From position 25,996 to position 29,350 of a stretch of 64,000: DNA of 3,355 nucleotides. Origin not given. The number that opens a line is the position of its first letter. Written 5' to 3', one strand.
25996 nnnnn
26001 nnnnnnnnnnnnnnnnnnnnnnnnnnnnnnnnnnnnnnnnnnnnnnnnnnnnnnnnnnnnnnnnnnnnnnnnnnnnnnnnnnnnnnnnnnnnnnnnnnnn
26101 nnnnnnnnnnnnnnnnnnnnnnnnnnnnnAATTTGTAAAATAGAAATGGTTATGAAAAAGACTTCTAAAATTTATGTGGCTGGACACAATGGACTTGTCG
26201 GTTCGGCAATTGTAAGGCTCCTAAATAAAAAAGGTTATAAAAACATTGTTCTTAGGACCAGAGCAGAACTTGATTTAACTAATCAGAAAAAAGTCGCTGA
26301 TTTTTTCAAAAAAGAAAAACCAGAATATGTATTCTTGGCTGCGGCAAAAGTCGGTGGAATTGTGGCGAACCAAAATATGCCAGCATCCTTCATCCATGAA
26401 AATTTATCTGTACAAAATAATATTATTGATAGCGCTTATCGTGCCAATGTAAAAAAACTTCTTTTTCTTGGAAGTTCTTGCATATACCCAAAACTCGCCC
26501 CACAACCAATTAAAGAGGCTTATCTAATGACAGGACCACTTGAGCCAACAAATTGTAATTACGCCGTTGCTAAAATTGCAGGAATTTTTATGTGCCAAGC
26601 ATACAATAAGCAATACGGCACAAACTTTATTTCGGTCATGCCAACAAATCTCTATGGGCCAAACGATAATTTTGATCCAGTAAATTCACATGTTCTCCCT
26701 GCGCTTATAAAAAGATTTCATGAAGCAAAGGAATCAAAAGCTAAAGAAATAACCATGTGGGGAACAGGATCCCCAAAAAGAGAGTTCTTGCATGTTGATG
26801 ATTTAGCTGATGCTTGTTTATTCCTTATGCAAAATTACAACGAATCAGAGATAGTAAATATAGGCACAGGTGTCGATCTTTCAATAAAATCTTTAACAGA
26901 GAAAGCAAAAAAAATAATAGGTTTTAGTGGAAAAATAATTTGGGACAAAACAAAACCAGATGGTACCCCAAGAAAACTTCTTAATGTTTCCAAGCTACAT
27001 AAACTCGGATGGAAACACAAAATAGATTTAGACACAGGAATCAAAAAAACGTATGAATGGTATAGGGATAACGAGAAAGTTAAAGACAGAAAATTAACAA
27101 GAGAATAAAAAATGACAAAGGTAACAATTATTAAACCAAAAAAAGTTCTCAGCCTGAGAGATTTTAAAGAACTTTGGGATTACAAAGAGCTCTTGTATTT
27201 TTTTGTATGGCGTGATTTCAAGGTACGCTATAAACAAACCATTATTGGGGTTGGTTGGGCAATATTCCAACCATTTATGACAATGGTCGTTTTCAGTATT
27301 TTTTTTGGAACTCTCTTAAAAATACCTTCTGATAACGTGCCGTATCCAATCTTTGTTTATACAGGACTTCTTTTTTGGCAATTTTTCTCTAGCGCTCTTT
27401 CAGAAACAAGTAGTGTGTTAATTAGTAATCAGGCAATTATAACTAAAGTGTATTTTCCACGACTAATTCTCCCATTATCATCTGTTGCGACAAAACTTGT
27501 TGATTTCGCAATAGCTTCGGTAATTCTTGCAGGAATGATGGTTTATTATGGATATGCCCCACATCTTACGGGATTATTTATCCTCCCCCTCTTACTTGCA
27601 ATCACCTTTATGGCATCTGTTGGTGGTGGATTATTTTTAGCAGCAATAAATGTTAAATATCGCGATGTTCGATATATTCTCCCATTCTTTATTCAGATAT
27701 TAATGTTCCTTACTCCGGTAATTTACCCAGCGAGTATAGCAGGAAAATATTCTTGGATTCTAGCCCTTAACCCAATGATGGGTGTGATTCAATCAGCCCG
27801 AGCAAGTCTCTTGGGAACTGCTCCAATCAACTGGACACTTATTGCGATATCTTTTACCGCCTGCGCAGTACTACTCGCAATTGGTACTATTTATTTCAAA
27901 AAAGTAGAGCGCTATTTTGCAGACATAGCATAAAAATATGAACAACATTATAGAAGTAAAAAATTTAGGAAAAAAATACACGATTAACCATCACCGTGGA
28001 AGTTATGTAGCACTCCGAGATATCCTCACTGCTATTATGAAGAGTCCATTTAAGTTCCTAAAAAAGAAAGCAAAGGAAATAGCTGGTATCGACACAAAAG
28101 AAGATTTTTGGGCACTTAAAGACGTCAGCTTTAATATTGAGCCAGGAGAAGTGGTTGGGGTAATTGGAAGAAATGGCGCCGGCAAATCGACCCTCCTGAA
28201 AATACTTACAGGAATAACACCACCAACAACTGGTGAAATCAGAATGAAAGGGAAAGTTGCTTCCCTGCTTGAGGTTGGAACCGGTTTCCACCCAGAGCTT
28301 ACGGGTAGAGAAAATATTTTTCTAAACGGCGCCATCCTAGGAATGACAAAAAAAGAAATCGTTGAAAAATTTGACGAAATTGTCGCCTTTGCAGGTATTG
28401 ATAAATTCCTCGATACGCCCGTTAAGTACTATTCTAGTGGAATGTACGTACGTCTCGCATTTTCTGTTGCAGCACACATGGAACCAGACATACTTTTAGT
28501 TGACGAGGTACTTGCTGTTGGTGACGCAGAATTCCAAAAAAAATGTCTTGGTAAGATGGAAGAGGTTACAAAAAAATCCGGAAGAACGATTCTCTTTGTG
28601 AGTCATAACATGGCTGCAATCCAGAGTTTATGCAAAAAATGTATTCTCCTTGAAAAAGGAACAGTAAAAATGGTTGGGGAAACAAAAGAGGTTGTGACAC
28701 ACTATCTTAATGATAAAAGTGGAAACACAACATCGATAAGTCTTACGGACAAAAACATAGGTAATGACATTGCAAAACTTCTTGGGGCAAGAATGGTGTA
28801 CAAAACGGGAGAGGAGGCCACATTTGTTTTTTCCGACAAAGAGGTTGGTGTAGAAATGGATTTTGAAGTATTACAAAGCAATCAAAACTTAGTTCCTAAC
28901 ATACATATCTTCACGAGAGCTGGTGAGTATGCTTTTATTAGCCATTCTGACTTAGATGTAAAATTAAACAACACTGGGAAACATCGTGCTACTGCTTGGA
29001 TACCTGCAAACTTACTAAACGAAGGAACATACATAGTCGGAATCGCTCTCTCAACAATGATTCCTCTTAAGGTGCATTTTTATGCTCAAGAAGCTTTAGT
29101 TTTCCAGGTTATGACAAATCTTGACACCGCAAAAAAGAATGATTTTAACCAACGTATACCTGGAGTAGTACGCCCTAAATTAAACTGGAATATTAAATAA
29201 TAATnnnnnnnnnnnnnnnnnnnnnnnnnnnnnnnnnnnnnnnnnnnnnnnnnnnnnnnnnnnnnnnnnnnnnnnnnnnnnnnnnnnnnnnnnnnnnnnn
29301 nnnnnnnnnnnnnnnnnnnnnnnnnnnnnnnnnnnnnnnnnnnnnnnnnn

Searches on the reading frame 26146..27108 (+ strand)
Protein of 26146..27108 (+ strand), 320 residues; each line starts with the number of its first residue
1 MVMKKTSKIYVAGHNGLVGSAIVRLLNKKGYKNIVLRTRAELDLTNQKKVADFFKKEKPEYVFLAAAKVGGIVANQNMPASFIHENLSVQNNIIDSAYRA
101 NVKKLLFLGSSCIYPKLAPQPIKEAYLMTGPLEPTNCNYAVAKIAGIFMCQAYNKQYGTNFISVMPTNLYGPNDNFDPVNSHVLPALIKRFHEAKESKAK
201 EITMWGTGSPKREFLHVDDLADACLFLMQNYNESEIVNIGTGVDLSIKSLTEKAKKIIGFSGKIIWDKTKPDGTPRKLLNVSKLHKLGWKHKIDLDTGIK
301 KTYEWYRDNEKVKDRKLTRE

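Call 12: search_protein_families(library=pfam, proteins=[window:26146-27108:+], max_evalue=0.001)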
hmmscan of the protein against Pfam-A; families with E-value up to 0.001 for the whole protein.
window:26146-27108:+ (320 aa): 5 families
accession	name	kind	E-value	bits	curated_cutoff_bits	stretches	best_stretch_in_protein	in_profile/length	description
PF01370.27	Epimerase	-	5.2e-68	229.5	20.9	1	9-240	1-240/240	NAD dependent epimerase/dehydratase family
PF16363.11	GDP_Man_Dehyd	-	3.2e-25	89.7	27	1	40-302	57-332/332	GDP-mannose 4,6 dehydratase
PF04321.23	RmlD_sub_bind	-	4.6e-10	39.5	27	1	8-157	2-143/287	RmlD substrate binding domain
PF02719.21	Polysacc_synt_2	-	4.5e-05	23.2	20.2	1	9-108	26-126/293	Polysaccharide biosynthesis protein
PF05368.20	NmrA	-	0.00038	20.6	27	1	6-107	2-104/298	NmrA-like family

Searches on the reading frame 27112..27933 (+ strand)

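Call 12: search_protein_families(library=pfam, proteins=[window:27112-27933:+], max_evalue=0.001)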
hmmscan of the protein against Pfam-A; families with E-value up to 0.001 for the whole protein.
window:27112-27933:+ (273 aa): 1 family
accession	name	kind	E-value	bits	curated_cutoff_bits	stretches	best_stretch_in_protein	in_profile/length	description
PF01061.29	ABC2_membrane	-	5.2e-17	62.5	26.9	1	28-233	3-210/211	ABC-2 type transporter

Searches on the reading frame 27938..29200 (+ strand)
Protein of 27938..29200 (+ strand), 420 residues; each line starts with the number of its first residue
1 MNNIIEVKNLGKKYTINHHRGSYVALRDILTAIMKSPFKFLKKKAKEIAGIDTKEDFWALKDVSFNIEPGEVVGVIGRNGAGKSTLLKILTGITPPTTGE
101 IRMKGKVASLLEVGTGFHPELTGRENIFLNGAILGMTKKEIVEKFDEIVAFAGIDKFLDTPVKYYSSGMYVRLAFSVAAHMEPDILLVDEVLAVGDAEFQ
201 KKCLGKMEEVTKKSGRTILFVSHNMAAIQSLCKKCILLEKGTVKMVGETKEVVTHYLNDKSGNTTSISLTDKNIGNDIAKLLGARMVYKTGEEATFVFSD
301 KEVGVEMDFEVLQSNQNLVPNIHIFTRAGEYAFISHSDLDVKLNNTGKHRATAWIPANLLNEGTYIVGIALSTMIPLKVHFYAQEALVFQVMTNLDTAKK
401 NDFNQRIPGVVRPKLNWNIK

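Call 12: search_protein_families(library=pfam, proteins=[window:27938-29200:+], max_evalue=0.001)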
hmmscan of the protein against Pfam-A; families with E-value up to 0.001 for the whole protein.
window:27938-29200:+ (420 aa): 3 families
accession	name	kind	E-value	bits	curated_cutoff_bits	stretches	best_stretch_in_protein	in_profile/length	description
PF00005.33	ABC_tran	-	1.6e-23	84.3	25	1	60-191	1-135/137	ABC transporter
PF14524.12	Wzt_C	-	1.9e-09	38.1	30.4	1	274-394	5-131/143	Wzt C-terminal domain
PF13304.12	AAA_21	-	0.0002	22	27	1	73-92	2-21/304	AAA domain, putative AbiEii toxin, Type IV TA system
